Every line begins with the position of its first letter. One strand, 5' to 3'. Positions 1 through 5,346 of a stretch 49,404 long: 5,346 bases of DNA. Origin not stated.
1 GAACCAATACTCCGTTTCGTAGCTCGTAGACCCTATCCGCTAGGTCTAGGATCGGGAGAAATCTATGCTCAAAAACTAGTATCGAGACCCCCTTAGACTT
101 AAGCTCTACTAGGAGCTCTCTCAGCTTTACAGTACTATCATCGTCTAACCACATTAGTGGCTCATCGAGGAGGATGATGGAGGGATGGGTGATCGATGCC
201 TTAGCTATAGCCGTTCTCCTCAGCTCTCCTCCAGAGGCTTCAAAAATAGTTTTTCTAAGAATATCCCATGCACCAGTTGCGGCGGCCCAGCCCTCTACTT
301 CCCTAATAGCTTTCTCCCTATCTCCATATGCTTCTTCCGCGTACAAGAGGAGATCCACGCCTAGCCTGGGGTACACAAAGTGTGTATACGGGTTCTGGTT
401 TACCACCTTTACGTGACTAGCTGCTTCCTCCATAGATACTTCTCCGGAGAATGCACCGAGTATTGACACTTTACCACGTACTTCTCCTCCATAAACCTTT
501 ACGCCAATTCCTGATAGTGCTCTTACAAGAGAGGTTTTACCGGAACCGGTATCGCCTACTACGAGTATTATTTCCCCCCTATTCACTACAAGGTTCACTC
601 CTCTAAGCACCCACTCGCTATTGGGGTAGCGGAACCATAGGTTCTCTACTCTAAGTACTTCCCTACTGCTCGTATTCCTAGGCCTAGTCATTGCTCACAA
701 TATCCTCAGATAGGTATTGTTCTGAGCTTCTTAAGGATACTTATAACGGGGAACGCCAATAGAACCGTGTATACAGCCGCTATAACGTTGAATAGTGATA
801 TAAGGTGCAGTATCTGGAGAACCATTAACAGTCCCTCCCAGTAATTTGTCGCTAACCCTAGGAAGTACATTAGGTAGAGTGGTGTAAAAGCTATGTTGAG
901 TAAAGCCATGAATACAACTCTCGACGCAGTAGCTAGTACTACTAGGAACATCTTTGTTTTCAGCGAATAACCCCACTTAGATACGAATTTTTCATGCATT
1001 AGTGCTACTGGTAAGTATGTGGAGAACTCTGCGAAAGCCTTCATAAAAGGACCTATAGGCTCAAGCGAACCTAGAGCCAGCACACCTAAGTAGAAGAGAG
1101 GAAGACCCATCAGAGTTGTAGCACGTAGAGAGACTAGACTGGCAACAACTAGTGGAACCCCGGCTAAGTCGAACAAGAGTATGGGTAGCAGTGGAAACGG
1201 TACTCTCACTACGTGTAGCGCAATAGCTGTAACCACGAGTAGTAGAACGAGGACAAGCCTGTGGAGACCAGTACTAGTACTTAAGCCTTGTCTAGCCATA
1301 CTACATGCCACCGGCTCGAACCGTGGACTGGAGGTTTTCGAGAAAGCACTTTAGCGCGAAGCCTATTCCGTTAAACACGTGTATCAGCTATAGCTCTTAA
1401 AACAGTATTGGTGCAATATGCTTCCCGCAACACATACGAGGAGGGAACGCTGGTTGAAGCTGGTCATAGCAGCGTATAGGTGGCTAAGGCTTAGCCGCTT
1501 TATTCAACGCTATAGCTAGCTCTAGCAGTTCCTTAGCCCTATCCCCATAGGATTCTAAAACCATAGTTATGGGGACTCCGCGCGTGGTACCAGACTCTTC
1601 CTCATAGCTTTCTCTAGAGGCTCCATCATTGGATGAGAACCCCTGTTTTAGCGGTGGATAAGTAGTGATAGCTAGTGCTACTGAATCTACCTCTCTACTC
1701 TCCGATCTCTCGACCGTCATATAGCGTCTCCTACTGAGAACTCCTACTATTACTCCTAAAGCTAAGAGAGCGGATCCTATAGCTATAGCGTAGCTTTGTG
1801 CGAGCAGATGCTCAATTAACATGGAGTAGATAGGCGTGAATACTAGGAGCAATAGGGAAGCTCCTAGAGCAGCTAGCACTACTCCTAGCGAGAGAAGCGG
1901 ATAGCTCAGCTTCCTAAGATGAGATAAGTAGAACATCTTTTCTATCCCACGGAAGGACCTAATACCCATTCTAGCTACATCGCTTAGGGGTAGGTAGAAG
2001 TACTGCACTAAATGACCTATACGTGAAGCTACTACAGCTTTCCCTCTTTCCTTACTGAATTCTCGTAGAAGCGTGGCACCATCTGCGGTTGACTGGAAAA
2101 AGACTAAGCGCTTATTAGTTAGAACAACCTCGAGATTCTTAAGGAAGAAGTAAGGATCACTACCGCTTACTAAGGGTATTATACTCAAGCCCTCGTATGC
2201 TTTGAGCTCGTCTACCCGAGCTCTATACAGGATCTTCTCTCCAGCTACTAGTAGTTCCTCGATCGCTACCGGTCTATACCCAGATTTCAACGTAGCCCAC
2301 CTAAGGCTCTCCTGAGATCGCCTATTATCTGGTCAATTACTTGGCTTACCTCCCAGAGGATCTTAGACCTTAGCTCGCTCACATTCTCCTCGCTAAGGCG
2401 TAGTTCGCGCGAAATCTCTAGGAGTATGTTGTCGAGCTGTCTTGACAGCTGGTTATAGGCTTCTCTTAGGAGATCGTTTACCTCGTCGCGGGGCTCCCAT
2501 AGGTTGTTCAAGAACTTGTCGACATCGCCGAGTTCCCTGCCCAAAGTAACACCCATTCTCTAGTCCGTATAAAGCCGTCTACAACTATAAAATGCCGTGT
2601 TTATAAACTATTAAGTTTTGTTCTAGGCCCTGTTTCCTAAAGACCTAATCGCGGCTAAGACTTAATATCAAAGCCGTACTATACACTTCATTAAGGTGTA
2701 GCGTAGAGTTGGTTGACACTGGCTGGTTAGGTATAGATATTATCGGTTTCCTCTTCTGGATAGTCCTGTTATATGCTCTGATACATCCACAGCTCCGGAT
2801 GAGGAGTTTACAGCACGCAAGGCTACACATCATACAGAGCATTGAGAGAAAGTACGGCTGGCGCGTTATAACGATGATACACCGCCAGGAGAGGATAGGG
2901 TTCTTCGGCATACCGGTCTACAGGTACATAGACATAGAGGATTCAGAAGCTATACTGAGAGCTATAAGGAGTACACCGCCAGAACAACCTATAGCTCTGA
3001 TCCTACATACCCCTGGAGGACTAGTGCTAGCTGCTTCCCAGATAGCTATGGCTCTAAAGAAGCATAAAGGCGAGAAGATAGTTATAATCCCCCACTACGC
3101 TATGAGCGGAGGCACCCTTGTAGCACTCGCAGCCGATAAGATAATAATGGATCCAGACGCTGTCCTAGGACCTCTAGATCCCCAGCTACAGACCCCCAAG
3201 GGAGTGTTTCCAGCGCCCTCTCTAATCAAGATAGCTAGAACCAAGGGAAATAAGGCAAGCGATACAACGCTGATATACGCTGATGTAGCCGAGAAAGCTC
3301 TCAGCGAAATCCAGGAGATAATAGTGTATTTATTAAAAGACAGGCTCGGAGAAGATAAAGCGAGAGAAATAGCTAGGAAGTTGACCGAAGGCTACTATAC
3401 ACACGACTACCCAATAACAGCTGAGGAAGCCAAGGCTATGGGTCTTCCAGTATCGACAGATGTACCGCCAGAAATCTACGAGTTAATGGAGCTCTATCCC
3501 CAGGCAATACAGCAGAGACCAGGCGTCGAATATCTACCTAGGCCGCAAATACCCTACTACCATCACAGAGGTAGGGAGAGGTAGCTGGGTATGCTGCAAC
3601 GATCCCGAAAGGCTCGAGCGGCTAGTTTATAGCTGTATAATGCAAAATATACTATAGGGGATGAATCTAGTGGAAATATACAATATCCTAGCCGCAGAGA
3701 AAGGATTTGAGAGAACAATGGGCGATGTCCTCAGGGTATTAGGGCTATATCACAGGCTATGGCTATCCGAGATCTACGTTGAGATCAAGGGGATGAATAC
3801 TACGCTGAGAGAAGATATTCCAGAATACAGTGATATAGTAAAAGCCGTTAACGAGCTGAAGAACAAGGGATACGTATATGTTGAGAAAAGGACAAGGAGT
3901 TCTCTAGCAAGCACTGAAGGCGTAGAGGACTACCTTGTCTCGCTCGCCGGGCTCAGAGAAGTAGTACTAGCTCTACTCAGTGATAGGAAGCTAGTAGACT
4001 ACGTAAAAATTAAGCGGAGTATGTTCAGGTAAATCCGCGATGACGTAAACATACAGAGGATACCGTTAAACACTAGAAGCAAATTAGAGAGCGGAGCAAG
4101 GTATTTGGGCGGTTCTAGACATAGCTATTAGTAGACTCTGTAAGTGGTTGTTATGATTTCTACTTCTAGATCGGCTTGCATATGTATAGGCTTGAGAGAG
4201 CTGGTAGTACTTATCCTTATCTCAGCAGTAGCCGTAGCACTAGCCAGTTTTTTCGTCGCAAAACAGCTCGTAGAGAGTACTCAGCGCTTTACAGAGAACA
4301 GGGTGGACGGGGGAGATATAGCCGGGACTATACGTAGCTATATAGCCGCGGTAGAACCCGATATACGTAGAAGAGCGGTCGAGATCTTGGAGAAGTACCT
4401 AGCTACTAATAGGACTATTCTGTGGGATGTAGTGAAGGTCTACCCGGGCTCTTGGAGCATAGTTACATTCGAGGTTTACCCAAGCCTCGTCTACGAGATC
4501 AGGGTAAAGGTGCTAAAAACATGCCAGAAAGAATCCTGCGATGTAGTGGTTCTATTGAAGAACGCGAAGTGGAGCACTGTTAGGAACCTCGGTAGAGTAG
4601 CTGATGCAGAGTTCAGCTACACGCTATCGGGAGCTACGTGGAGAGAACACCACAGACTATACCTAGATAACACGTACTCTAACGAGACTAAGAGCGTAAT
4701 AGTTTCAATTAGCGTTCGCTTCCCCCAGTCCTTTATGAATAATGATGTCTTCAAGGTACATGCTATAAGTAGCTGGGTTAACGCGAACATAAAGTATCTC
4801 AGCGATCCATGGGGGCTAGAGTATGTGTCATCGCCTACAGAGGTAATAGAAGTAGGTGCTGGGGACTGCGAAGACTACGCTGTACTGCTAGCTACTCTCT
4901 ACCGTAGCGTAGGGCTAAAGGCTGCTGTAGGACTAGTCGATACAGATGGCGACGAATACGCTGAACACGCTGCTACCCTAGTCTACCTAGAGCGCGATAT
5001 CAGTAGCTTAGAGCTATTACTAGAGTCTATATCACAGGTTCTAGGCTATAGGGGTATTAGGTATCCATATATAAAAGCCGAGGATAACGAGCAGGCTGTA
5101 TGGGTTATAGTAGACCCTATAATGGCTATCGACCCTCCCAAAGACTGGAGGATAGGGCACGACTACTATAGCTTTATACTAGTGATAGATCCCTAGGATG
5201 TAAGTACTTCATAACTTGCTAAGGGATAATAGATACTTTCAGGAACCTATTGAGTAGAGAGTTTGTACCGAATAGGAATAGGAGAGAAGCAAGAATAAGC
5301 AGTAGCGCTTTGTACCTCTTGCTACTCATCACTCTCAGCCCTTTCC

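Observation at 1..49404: The entire 49,404-nt window is one perfect palindrome with no spacer (2 x 24,702 nt)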

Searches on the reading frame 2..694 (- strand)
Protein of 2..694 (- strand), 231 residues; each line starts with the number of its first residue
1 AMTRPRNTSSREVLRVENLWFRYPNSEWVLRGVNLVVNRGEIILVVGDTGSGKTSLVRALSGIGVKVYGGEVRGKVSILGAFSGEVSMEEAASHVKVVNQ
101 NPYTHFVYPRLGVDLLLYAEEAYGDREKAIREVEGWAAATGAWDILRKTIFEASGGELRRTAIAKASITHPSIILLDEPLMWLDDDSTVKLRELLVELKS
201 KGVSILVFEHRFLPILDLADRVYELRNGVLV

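Call 32: search_protein_families(library=pfam, proteins=[window:2-694:-], max_evalue=0.01)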
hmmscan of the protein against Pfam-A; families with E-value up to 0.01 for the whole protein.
window:2-694:- (231 aa): 8 families
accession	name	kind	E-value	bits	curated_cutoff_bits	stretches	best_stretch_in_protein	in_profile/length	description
PF00005.33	ABC_tran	-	8e-19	69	25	1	30-180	1-136/137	ABC transporter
PF13191.12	AAA_16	-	9.5e-07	29.9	32.6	1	39-203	23-164/167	AAA ATPase domain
PF13481.12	AAA_25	-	0.002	18.2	27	1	15-60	11-53/195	AAA domain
PF13555.12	AAA_29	-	0.0027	17.8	27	1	35-61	17-43/61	P-loop containing region of AAA domain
PF13401.12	AAA_22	-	0.0039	17.9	27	0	40-62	5-27/130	AAA domain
PF13476.12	AAA_23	-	0.0051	17.9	27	1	41-61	20-40/201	AAA domain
PF20703.3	nSTAND1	-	0.007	16.5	27.1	1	38-59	31-52/379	Novel STAND NTPase 1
PF05872.18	HerA_C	-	0.0099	15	22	0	44-109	25-92/502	Helicase HerA-like C-terminal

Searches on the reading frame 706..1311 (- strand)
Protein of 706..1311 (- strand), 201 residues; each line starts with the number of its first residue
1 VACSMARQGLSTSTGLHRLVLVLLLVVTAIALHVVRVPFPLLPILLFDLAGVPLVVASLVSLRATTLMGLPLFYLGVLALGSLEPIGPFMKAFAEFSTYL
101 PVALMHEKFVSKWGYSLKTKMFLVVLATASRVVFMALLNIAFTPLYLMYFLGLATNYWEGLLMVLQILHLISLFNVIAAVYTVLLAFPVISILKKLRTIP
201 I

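Call 14: find_encoding_contigs(protein=window:706-1311:-, flank=10000, max_places=8)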
Protein window:706-1311:- (201 aa): no gene with exactly this product is on record in the collection.

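Call 18: search_protein_families(library=pfam, proteins=[window:706-1311:-])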
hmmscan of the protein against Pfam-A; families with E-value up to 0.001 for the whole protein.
window:706-1311:- (201 aa): 0 families

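Call 38: search_protein_families(library=ncbifam, proteins=[window:706-1311:-], max_evalue=0.01)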
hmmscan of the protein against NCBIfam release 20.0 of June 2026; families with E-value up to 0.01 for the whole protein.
window:706-1311:- (201 aa): 0 families

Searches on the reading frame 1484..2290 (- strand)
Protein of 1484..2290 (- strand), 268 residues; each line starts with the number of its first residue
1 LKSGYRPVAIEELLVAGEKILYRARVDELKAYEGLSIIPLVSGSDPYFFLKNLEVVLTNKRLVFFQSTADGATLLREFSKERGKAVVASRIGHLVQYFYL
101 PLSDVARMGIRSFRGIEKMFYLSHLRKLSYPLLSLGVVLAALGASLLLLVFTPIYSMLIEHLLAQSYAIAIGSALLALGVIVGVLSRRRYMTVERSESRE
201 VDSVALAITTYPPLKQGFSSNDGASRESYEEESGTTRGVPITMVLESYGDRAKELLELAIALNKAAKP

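Call 18: search_protein_families(library=pfam, proteins=[window:1484-2290:-])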
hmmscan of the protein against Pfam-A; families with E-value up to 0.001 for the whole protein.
window:1484-2290:- (268 aa): 0 families

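Call 34: find_encoding_contigs(protein=window:1484-2290:-, flank=10000, max_places=8)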
Protein window:1484-2290:- (268 aa): 1 contig read that carries it; 1 place shown.
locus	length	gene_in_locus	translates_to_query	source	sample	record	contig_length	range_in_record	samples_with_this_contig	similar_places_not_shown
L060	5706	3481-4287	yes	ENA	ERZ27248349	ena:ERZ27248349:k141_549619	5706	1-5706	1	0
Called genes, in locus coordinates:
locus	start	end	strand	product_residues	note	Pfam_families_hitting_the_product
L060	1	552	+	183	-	?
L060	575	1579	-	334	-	PF06035:Peptidase_C93 (weak), PF01841:Transglut_core, PF04473:DUF553 (weak)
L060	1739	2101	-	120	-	-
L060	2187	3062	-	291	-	PF01972:SDH_protease, PF00574:CLP_protease (faint), PF25145:NfeD1b_N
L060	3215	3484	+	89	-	-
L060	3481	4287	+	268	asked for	-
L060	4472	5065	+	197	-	-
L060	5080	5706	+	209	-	?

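Call 38: search_protein_families(library=ncbifam, proteins=[window:1484-2290:-], max_evalue=0.01)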
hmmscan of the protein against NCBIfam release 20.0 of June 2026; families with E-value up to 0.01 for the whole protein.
window:1484-2290:- (268 aa): 0 families

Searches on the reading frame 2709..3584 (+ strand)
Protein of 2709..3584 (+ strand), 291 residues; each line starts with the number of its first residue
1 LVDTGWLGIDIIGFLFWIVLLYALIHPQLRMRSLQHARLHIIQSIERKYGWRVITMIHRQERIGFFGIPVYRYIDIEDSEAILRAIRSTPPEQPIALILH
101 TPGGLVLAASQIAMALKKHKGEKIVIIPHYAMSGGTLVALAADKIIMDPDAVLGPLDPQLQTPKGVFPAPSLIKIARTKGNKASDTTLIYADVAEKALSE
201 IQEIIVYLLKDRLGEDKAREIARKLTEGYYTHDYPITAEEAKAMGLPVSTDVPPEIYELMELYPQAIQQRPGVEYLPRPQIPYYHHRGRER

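Call 18: search_protein_families(library=pfam, proteins=[window:2709-3584:+])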
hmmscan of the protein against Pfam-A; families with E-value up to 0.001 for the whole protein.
window:2709-3584:+ (291 aa): 3 families
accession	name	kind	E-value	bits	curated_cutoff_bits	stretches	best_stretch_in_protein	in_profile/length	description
PF01972.22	SDH_protease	-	8.5e-120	399.5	31.3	1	11-280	10-276/286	ClpP-like SDH-type serine proteinase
PF25145.1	NfeD1b_N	-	1.7e-11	44.5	40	1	68-154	5-93/189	NfeD1b, N-terminal domain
PF00574.28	CLP_protease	-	5.9e-06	26.7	20.2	1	81-144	35-98/182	Clp protease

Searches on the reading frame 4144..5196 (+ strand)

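Call 18: search_protein_families(library=pfam, proteins=[window:4144-5196:+])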
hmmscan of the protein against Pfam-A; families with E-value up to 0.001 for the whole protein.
window:4144-5196:+ (350 aa): 4 families
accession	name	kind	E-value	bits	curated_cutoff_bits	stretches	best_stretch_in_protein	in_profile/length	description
PF01841.26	Transglut_core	-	1.7e-10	41.6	23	1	199-282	12-98/108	Transglutaminase-like superfamily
PF04473.18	DUF553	-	7.1e-06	26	20.5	1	200-282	14-104/140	Transglutaminase-like domain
PF06035.17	Peptidase_C93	-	7.5e-05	23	27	1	199-323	36-157/162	Bacterial transglutaminase-like cysteine proteinase BTLCP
PF24656.1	CEPT76_peptidase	-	0.00074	20.1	27.8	0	229-275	4-48/121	CEP76 peptidase-like domain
